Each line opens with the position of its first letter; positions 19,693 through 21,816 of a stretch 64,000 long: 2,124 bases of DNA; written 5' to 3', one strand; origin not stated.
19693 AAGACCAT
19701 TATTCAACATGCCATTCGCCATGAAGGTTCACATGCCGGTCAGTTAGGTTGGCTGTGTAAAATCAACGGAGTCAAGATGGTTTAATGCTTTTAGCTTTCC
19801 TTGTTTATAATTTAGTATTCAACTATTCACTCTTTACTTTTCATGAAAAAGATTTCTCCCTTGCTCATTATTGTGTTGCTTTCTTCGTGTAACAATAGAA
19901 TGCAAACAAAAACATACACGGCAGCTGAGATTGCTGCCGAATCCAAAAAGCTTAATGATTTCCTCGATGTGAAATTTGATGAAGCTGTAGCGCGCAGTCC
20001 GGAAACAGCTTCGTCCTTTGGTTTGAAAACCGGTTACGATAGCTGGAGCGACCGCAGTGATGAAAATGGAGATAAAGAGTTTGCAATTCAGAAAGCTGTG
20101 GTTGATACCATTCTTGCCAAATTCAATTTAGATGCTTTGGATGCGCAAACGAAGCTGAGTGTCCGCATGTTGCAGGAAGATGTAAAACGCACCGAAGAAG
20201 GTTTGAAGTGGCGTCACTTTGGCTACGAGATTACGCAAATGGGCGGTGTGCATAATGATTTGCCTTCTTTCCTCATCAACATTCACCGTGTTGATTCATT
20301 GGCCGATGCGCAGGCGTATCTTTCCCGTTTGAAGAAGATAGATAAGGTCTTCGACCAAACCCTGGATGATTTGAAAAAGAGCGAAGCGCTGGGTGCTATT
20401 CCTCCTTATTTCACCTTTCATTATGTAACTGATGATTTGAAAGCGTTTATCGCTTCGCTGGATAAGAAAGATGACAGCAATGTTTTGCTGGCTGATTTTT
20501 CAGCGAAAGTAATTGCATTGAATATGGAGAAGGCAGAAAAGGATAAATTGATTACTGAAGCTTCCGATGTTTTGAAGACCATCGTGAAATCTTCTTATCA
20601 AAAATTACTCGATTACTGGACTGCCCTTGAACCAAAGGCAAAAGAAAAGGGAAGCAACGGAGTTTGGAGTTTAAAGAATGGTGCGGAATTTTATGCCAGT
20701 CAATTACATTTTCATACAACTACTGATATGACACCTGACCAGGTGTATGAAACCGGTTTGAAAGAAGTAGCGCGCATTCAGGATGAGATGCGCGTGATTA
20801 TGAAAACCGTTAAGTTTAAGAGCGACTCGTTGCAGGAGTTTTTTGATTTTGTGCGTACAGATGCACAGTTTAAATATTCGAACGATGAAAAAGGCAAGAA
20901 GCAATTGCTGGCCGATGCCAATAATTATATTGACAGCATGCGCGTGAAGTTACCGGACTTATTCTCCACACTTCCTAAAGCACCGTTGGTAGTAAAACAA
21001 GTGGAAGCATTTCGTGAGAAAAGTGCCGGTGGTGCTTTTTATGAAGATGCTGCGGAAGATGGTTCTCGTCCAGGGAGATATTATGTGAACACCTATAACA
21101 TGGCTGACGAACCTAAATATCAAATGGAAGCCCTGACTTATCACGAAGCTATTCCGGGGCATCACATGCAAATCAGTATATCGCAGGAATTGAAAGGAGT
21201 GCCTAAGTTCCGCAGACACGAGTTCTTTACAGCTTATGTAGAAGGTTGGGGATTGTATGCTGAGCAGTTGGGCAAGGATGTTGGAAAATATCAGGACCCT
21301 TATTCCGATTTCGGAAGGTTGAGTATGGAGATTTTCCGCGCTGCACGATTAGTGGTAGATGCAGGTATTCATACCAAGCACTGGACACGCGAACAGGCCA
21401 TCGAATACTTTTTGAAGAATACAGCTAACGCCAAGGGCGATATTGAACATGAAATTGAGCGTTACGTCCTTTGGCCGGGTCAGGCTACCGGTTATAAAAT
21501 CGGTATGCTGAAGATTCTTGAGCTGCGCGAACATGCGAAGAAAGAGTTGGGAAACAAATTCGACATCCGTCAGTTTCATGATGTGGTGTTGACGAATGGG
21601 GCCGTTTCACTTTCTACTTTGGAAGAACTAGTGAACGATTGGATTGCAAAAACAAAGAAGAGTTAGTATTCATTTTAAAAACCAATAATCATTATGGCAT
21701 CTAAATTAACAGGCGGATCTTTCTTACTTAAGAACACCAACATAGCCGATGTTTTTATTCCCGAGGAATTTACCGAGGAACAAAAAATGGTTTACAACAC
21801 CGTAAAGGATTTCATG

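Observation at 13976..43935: Four unrelated intergenic tandem arrays are all phased at exactly 21 bp (or 2 x 21 bp)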

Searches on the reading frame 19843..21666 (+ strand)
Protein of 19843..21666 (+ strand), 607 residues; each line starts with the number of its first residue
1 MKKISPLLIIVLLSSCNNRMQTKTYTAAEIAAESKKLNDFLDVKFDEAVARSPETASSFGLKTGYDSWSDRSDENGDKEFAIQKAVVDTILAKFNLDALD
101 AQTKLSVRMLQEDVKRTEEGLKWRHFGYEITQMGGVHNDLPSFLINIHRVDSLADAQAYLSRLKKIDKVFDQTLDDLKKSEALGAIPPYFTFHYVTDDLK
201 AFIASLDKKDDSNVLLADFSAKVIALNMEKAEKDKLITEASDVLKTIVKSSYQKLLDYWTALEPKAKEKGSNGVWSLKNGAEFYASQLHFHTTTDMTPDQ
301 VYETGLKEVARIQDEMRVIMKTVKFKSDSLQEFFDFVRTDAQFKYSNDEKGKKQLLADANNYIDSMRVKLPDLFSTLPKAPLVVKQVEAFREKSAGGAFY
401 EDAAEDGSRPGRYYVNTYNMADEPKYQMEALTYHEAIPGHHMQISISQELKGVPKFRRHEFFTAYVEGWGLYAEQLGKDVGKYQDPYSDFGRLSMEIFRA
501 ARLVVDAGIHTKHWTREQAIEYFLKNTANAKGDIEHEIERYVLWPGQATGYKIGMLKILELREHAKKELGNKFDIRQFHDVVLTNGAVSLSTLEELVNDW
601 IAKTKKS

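Call 24: search_protein_families(library=pfam, proteins=[window:19843-21666:+], max_evalue=0.001)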
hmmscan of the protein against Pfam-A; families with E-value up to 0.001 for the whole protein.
window:19843-21666:+ (607 aa): 1 family
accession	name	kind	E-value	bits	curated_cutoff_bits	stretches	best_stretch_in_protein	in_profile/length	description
PF05960.17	DUF885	-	9.8e-178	593.5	32.4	1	53-597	1-532/532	Bacterial protein of unknown function (DUF885)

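Call 45: find_homologous_proteins(query=window:19843-21666:+, max_evalue=1e-50)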
Query window:19843-21666:+ (607 aa): 7933 proteins with E <= 1e-50 among 8000 candidates; the best 120 are listed.
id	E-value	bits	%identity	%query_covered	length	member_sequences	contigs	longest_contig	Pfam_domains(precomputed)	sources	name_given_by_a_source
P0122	0.0e+0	1321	100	97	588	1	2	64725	PF05960.18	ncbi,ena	-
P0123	0.0e+0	1268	96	97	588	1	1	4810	PF05960.18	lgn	-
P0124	0.0e+0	1221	88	100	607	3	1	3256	PF05960.18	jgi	jgi:uncharacterized protein (DUF885 family)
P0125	0.0e+0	1167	84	100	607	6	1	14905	PF05960.18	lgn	-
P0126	0.0e+0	1114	80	100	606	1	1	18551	PF05960.18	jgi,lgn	-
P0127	0.0e+0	1113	80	100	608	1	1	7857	PF05960.18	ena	-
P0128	0.0e+0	1103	79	100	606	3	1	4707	PF05960.18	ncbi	-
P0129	0.0e+0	1103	79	100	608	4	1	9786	PF05960.18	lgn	-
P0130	0.0e+0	1097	79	100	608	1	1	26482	PF05960.18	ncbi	-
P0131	0.0e+0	1091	77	100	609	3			PF05960.18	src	-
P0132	0.0e+0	1082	81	97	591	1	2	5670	PF05960.18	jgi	-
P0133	0.0e+0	1073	77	100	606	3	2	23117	PF05960.18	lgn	-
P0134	0.0e+0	1068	77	99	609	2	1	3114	PF05960.18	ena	-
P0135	0.0e+0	1065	77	100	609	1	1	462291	PF05960.18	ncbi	ncbi:MAG: DUF885 domain-containing protein [Chitinophagales bacterium]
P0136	0.0e+0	1062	77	100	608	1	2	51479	PF05960.18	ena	-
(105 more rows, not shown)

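Call 46: find_encoding_contigs(protein=P0125, flank=10000, max_places=3)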
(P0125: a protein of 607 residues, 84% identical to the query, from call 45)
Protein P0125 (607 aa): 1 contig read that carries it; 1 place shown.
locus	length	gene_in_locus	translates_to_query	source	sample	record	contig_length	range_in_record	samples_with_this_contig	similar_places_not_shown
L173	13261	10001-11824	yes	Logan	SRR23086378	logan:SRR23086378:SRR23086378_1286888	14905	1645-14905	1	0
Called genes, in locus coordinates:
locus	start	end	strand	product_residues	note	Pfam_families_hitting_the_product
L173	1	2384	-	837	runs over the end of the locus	PF06832:BiPBP_C (faint), PF13573:SprB, PF18962:Por_Secre_tail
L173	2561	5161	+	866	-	PF00133:tRNA-synt_1, PF09334:tRNA-synt_1g (weak), PF13603:tRNA-synt_1_2, PF09334:tRNA-synt_1g (weak), PF08264:Anticodon_1, PF10458:Val_tRNA-synt_C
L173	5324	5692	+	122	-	PF13280:WYL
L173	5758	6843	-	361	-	PF01063:Aminotran_4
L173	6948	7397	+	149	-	-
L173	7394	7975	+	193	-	PF01725:Ham1p_like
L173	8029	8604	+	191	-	PF07638:Sigma70_ECF (weak), PF04542:Sigma70_r2, PF08281:Sigma70_r4_2, PF04545:Sigma70_r4 (weak)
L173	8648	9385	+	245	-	-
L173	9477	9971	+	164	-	PF12867:DinB_2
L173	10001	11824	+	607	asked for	PF05960:DUF885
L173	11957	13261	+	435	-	?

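Call 47: find_encoding_contigs(protein=P0126, flank=10000, max_places=3)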
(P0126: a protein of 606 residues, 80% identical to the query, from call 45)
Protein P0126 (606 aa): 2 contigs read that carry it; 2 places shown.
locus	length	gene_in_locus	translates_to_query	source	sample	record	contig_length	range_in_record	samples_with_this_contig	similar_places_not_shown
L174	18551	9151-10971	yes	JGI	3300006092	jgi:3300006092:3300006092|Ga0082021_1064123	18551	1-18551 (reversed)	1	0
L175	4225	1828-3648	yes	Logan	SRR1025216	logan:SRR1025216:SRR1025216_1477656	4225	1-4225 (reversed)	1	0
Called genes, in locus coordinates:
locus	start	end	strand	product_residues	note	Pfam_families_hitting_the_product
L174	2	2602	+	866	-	?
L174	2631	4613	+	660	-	-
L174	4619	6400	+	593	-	-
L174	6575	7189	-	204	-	PF01223:Endonuclease_NS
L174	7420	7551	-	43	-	-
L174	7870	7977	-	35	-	-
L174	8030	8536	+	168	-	PF00186:DHFR_1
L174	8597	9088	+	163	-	PF04978:MST (faint), PF05163:DinB (weak), PF12867:DinB_2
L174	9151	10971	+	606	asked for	PF05960:DUF885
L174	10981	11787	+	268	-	PF01497:Peripla_BP_2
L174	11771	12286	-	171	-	-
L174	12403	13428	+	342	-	-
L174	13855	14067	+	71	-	-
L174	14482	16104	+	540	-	-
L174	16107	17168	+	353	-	PF14064:HmuY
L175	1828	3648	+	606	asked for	PF05960:DUF885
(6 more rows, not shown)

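Call 48: find_encoding_contigs(protein=P0130, flank=10000, max_places=3)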
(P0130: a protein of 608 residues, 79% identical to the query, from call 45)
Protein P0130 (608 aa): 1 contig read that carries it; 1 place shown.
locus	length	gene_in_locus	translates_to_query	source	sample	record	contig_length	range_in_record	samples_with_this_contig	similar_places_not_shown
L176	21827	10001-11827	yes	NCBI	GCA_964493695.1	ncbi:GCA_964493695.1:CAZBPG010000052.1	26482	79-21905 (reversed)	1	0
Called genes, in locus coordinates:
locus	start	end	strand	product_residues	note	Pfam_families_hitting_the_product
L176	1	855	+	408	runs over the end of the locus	PF13229:Beta_helix (faint)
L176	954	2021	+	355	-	-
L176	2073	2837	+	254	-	PF19567:CpsB_CapC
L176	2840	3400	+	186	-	PF00908:dTDP_sugar_isom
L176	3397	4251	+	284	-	PF01370:Epimerase, PF04321:RmlD_sub_bind, PF02719:Polysacc_synt_2, PF16363:GDP_Man_Dehyd, PF07993:NAD_binding_4 (weak)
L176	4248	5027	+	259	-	PF00459:Inositol_P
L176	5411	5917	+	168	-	PF00186:DHFR_1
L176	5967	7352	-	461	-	PF02233:PNTB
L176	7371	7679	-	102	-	PF12769:PNTB_4TM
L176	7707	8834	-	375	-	PF05222:AlaDh_PNT_N, PF02826:2-Hacid_dh_C (faint), PF01262:AlaDh_PNT_C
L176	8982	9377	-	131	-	-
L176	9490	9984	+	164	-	PF12867:DinB_2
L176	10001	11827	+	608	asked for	PF05960:DUF885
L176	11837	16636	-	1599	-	PF05170:AsmA, PF05359:DUF748, PF04357:TamB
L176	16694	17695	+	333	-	PF00814:TsaD, PF22521:HypF_C_2 (weak)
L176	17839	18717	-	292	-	-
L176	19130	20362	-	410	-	PF17210:SdrD_B (faint), PF17802:SpaA (faint), PF02369:Big_1 (weak), PF13620:CarboxypepD_reg, PF24025:Ig_DR_A0283-like (weak)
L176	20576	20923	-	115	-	PF02583:Trns_repr_metal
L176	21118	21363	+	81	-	-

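Call 51: find_encoding_contigs(protein=P0135, flank=10000, max_places=2)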
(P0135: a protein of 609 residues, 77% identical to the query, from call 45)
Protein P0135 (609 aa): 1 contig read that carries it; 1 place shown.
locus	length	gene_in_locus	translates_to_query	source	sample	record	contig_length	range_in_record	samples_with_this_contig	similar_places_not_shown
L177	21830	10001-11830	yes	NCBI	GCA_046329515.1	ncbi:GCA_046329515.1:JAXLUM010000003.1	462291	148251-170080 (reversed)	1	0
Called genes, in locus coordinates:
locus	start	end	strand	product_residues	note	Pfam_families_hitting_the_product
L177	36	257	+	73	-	-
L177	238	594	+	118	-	-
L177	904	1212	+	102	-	-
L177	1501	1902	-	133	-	PF02566:OsmC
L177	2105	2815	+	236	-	-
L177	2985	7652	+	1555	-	PF00932:LTD, PF13287:Fn3_assoc, PF13290:CHB_HEX_C_1, PF08757:CotH, PF18998:Flg_new_2, PF13585:CHU_C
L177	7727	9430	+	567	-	PF07969:Amidohydro_3, PF01979:Amidohydro_1, PF07969:Amidohydro_3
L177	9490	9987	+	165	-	PF12867:DinB_2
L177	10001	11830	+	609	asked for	PF05960:DUF885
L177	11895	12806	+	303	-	PF00781:DAGK_cat, PF19279:YegS_C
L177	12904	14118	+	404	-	PF00202:Aminotran_3 (faint), PF00155:Aminotran_1_2, PF00266:Aminotran_5 (weak), PF01053:Cys_Met_Meta_PP, PF01212:Beta_elim_lyase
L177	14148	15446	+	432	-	-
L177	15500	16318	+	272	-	-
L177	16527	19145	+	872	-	PF02861:Clp_N, PF13191:AAA_16 (weak), PF23569:NBD_SMAX1 (weak), PF00004:AAA, PF17871:AAA_lid_9, PF07724:AAA_2, PF07728:AAA_5, PF10431:ClpB_D2-small, +7 more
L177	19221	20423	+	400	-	PF11376:DUF3179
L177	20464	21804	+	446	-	PF01979:Amidohydro_1, PF12890:DHOase (weak)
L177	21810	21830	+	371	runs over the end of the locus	PF12038:QTMAN_N, PF00534:Glycos_transf_1, PF13692:Glyco_trans_1_4 (weak)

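Call 52: find_encoding_contigs(protein=P0136, flank=10000, max_places=2)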
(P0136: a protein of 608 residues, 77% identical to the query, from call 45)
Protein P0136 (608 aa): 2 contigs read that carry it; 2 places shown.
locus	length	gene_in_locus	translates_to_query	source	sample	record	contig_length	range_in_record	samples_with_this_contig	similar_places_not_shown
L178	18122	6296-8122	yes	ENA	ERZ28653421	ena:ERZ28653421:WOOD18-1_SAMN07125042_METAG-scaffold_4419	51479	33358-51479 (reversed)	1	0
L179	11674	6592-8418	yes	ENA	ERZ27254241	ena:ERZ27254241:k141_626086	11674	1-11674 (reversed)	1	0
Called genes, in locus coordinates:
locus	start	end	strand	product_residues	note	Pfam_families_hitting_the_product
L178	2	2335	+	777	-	?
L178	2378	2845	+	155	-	PF03073:TspO_MBR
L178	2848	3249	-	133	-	PF02566:OsmC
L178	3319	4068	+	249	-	-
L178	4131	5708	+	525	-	PF07969:Amidohydro_3, PF01979:Amidohydro_1 (weak)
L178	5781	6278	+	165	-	PF12867:DinB_2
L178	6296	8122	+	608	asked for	PF05960:DUF885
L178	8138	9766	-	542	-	-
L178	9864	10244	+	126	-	-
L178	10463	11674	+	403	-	PF00202:Aminotran_3 (faint), PF00155:Aminotran_1_2, PF00266:Aminotran_5 (faint), PF01053:Cys_Met_Meta_PP (weak), PF01212:Beta_elim_lyase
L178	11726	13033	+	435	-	-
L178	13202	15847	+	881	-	PF02861:Clp_N, PF13191:AAA_16 (weak), PF00004:AAA, PF17871:AAA_lid_9, PF00004:AAA, PF07724:AAA_2, PF07728:AAA_5, PF10431:ClpB_D2-small, +8 more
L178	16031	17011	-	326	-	PF08885:GSCFA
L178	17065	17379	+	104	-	PF03795:YCII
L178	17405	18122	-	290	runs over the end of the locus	PF01553:Acyltransferase, PF03982:DAGAT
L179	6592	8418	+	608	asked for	PF05960:DUF885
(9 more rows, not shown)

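Call 53: find_encoding_contigs(protein=P0133, flank=10000, max_places=2)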
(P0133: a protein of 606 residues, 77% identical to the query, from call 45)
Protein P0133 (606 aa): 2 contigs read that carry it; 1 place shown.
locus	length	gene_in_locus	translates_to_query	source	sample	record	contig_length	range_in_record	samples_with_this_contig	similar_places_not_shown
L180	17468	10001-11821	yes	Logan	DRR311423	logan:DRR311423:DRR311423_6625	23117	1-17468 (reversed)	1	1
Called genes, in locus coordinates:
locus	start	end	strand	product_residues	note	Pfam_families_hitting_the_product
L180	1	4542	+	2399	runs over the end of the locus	PF13620:CarboxypepD_reg (faint)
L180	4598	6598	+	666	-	PF25833:Fn3_SaeA_3rd (faint)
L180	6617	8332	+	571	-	-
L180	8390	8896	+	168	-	PF00186:DHFR_1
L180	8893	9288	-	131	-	-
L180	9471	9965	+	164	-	PF12867:DinB_2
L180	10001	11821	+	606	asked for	PF05960:DUF885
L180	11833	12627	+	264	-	PF01497:Peripla_BP_2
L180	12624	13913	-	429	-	PF05496:RuvB_N, PF00158:Sigma54_activat (faint), PF07728:AAA_5 (faint), PF13173:AAA_14 (weak), PF14532:Sigma54_activ_2 (weak), PF00004:AAA, PF16193:AAA_assoc_2, PF12002:MgsA_C, +1 more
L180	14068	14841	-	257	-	PF03781:FGE-sulfatase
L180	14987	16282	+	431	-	PF01391:Collagen (faint), PF07484:Collar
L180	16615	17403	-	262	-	PF01712:dNK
